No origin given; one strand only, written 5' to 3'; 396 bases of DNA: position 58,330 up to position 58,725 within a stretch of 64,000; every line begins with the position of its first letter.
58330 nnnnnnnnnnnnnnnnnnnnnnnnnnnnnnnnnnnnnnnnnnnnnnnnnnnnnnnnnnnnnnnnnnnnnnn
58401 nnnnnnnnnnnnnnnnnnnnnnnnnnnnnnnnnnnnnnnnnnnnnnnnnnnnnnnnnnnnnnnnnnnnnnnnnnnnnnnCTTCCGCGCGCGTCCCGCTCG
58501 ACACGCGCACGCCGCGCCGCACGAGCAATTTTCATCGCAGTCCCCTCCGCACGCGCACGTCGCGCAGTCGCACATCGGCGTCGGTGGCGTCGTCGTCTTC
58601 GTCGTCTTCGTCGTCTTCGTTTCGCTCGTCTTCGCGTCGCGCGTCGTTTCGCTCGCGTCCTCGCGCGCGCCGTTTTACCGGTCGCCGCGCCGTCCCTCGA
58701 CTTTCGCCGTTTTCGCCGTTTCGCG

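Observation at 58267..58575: Universal stress protein with a metallothionein-like Cys-rich N-terminal extension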

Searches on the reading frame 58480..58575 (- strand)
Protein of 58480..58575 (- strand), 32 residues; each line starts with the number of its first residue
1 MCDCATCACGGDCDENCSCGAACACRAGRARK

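Call 5: search_protein_families(library=pfam, proteins=[window:58480-58575:-], max_evalue=1)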
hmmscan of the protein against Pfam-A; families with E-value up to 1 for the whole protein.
seq(32 aa): 0 families

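Call 26: search_solved_structures(query=window:58480-58575:-, max_evalue=10, show_alignments=3)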
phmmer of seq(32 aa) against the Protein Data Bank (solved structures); distinct sequences matched with E-value up to 10: 1.
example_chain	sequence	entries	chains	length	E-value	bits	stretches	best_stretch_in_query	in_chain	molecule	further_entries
2ls1_A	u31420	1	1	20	0.36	14.6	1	7-25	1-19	Uncharacterized protein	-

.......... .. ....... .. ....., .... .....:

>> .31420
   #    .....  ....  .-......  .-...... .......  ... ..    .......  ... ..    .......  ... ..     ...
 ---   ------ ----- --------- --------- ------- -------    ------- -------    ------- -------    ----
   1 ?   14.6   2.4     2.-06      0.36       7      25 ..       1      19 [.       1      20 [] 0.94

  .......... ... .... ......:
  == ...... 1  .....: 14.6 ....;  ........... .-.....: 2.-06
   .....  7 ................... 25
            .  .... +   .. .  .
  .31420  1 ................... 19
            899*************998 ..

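Call 63: search_protein_families(library=pfam, proteins=[window:58480-58575:-], max_evalue=10)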
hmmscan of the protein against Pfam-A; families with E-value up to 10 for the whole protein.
seq(32 aa): 0 families
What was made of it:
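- Closest known: Zn3Cys9 CXC / pre-SET / tesmin-type cluster domains. Different: No Pfam hit was obtained (calls 5, 63).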

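Call 81: search_solved_structures(query=A6, max_evalue=10, show_alignments=4)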
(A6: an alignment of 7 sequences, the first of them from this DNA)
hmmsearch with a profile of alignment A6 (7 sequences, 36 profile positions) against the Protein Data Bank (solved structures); distinct sequences matched with E-value up to 10: 0.
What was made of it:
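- On Metallothionein: No solved metallothionein chain was hit at E<=10 (calls 26, 81).
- Closest known: Metallothioneins, in particular a 9-Cys M. Different: It has no sequence match to any Pfam metallothionein family or any solved metallothionein chain (calls 5, 26, 63, 81).
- Tried and rejected: Pfam and PDB sequence searches with the leader alone or as a profile gave no metallothionein hit (calls 5, 26, 63, 81).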
